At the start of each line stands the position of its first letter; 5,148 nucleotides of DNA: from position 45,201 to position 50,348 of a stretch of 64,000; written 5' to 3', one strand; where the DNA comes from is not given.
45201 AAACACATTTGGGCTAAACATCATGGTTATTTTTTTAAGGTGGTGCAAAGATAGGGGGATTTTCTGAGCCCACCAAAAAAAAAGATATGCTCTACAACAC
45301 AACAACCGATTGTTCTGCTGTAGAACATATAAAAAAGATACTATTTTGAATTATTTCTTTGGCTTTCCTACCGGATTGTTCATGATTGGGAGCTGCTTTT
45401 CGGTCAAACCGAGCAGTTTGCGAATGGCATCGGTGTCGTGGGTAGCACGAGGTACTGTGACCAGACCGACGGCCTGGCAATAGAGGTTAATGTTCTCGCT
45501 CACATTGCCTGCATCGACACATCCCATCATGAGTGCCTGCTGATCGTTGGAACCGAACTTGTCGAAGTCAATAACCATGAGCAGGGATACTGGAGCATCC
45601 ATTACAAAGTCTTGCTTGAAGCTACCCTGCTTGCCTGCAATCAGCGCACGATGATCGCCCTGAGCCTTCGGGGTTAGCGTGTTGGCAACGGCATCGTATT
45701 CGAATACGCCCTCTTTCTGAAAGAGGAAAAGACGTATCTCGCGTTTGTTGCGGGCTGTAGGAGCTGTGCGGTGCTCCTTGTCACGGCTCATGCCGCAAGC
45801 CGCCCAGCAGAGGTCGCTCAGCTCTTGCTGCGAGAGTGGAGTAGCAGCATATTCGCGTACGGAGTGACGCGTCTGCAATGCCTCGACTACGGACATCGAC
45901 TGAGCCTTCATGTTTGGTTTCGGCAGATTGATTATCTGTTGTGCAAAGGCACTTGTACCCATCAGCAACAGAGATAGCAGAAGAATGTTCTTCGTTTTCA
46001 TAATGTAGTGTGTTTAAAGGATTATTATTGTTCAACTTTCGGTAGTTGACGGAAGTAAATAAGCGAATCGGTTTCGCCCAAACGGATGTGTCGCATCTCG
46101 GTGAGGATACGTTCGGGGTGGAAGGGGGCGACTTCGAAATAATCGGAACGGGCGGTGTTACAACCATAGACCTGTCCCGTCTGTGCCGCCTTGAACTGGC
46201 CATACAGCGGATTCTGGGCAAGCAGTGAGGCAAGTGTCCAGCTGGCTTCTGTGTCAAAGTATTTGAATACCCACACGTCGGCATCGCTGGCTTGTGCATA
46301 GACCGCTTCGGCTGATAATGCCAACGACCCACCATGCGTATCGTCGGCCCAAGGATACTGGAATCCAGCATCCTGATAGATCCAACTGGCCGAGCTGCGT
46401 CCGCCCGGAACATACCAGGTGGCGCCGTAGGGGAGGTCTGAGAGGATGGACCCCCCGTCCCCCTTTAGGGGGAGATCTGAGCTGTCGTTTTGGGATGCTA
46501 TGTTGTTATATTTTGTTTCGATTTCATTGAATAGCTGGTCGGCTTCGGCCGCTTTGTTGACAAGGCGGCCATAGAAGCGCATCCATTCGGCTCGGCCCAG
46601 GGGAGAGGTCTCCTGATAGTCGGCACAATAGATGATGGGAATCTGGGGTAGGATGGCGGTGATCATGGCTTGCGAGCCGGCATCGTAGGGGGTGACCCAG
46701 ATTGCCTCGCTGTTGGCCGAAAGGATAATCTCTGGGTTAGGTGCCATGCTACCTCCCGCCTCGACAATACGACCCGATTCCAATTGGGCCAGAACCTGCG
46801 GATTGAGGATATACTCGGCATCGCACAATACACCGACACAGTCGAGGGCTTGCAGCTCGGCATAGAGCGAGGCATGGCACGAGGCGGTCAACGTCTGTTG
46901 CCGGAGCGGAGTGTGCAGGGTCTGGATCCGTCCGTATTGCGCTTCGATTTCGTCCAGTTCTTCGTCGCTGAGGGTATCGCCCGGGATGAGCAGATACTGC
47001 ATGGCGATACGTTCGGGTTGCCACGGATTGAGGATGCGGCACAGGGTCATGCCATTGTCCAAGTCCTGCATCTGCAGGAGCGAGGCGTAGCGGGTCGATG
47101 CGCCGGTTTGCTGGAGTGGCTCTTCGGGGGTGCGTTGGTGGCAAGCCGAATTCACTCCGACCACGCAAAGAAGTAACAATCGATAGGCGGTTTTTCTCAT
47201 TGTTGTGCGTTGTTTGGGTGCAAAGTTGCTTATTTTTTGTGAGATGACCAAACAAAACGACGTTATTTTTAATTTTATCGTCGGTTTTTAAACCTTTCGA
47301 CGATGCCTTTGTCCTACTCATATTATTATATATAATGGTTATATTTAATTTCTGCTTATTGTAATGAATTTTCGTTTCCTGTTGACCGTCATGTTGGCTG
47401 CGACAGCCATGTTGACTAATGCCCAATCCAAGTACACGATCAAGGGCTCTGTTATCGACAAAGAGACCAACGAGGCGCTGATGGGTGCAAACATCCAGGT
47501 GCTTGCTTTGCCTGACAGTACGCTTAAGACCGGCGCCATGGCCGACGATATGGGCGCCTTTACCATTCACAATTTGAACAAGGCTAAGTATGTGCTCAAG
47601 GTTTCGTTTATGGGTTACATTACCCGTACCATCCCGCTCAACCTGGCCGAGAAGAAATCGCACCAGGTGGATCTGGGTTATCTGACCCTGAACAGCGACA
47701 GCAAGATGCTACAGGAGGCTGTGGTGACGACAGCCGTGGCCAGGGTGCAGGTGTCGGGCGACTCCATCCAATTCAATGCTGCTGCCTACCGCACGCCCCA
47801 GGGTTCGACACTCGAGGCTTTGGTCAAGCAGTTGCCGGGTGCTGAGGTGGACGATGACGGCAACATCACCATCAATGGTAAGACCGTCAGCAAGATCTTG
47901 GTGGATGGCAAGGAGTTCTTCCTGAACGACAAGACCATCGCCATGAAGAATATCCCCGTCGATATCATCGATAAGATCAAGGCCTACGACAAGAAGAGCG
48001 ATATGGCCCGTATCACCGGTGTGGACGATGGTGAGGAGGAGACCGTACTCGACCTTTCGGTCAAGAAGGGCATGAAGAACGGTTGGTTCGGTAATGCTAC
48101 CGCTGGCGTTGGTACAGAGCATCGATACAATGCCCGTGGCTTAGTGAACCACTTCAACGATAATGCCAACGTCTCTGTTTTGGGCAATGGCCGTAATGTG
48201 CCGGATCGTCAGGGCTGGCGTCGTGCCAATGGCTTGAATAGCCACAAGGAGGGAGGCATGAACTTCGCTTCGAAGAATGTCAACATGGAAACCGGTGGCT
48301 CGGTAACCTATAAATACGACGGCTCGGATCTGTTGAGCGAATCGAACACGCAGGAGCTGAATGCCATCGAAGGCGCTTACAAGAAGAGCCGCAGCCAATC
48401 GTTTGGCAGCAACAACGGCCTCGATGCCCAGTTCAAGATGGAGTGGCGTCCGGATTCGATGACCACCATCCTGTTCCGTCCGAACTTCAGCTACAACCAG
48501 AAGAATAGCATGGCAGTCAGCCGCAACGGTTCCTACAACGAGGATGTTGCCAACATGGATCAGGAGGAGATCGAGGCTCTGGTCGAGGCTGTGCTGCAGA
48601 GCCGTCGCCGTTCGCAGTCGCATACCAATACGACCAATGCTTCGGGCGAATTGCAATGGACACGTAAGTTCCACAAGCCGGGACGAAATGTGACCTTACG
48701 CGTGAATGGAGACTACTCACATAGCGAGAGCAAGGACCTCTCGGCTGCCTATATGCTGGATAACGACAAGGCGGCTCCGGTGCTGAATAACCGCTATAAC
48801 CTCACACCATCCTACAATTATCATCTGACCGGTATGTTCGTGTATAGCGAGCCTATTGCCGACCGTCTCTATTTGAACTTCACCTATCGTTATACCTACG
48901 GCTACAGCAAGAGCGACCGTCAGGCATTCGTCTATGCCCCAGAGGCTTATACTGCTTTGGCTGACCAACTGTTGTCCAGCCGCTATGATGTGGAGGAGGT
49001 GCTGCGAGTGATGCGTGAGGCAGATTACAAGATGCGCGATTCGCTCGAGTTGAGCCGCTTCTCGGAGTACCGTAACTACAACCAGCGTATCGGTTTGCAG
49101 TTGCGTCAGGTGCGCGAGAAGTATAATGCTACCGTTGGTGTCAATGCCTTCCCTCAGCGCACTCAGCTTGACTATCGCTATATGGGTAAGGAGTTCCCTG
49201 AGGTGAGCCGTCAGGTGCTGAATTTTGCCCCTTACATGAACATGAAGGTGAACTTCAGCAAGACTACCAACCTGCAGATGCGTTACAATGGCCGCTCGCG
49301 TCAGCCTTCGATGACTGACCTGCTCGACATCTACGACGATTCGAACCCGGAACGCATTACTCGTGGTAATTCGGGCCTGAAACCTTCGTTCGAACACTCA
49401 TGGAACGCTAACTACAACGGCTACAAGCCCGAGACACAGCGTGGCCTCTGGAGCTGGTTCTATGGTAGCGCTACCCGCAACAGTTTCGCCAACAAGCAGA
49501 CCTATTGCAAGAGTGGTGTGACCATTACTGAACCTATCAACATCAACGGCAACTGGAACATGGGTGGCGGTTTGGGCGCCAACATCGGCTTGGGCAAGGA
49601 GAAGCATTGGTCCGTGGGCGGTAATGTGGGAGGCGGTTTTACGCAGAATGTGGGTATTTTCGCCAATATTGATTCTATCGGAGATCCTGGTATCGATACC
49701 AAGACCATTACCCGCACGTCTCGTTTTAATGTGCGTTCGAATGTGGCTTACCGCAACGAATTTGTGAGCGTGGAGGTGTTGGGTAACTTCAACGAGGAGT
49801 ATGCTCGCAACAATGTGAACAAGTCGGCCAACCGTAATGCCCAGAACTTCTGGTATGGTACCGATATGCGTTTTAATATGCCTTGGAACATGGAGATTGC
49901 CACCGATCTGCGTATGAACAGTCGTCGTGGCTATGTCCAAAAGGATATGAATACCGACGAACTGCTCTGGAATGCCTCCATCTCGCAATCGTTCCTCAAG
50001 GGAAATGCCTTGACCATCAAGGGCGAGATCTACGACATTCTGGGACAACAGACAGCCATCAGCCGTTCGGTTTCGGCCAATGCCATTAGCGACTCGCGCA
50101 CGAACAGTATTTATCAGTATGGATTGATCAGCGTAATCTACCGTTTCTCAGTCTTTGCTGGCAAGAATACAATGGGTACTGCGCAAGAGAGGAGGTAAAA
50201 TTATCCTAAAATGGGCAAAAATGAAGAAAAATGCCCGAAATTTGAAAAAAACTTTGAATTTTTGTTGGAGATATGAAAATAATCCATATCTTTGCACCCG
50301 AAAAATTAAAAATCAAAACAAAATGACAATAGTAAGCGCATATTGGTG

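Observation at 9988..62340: Family of at least 18 GC-rich palindromic mosaic elements (GACCC terminus, C-tracts, C/G hairpin) scattered through the window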

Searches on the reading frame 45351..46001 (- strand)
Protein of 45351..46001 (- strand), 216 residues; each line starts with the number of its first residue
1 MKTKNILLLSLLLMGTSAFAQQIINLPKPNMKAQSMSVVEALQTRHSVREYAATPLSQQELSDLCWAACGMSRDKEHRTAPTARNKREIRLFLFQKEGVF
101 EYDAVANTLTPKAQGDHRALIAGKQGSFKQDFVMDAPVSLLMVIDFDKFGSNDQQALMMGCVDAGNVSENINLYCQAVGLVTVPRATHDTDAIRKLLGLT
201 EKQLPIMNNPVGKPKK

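Call 61: search_protein_families(library=pfam, proteins=[window:45351-46001:-], max_evalue=0.00001)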
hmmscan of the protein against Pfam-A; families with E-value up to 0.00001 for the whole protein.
window:45351-46001:- (216 aa): 1 family
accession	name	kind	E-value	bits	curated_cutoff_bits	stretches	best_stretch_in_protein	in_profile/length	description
PF00881.29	Nitroreductase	-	3.3e-19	70.1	23.5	1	43-212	2-166/167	Nitroreductase family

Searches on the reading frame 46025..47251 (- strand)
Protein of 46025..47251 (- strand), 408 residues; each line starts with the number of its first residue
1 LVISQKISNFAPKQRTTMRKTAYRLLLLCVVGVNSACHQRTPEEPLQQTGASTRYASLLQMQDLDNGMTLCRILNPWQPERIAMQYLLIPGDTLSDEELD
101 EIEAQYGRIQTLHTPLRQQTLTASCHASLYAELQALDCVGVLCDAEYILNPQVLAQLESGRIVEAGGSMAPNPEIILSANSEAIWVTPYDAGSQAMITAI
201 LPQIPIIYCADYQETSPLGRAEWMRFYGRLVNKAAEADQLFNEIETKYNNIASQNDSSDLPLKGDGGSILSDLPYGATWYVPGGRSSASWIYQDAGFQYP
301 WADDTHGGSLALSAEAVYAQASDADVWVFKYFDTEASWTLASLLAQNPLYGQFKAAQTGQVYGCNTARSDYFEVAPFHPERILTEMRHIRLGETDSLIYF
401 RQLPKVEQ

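Call 12: search_protein_families(library=pfam, proteins=[window:46025-47251:-])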
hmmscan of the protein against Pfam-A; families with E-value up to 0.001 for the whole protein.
window:46025-47251:- (408 aa): 1 family
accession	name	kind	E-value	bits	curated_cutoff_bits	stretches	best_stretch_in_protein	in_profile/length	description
PF01497.23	Peripla_BP_2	-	7.5e-17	62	27.5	1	161-364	39-231/235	Periplasmic binding protein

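Call 40: search_solved_structures(query=window:46025-47200:-, show_alignments=2, max_evalue=0.001)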
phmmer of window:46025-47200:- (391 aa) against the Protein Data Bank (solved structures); distinct sequences matched with E-value up to 0.001: 0.

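Call 41: find_homologous_proteins(query=window:46025-47200:-, max_evalue=1e-40)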
Query window:46025-47200:- (391 aa): 1397 proteins with E <= 1e-40 among 5931 candidates; the best 120 are listed.
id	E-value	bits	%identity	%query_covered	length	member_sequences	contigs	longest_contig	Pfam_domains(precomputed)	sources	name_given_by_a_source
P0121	8.2e-261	882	99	100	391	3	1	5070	PF01497.24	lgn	-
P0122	1.0e-218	744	86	94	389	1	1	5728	PF01497.24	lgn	-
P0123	1.3e-202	691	80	94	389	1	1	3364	PF01497.24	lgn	-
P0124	1.6e-201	687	79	94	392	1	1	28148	PF01497.24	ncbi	-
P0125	1.2e-194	664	77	95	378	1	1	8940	PF01497.24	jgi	-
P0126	1.7e-194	664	76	97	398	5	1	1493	PF01497.24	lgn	-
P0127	5.9e-193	659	75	98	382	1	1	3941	PF01497.24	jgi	-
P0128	1.4e-174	598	71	94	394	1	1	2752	PF01497.24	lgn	-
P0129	3.8e-167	574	65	94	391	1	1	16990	-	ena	-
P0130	1.3e-155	536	60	96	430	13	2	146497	PF01497.24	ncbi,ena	-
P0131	4.5e-155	534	60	96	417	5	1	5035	PF01497.24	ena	-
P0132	3.5e-152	525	61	94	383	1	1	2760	PF01497.24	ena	-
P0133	8.7e-152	523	60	99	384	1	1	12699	PF01497.24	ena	-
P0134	6.5e-149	514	60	94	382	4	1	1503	PF01497.24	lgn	-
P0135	6.4e-147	507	57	95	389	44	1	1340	PF01497.24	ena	-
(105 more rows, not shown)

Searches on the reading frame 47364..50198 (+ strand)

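Call 61: search_protein_families(library=pfam, proteins=[window:47364-50198:+], max_evalue=0.00001)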
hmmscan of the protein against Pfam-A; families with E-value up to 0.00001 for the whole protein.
window:47364-50198:+ (944 aa): 3 families
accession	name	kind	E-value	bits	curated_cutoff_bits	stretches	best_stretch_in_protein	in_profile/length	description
PF14905.12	OMP_b-brl_3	-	2.3e-24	86.7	27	1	585-926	126-408/408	Outer membrane protein beta-barrel family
PF13715.12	CarbopepD_reg_2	-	2.1e-15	57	32.2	1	26-121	1-88/88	CarboxypepD_reg-like domain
PF13620.12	CarboxypepD_reg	-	2.5e-11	44.2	32.3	1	25-103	1-78/82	Carboxypeptidase regulatory-like domain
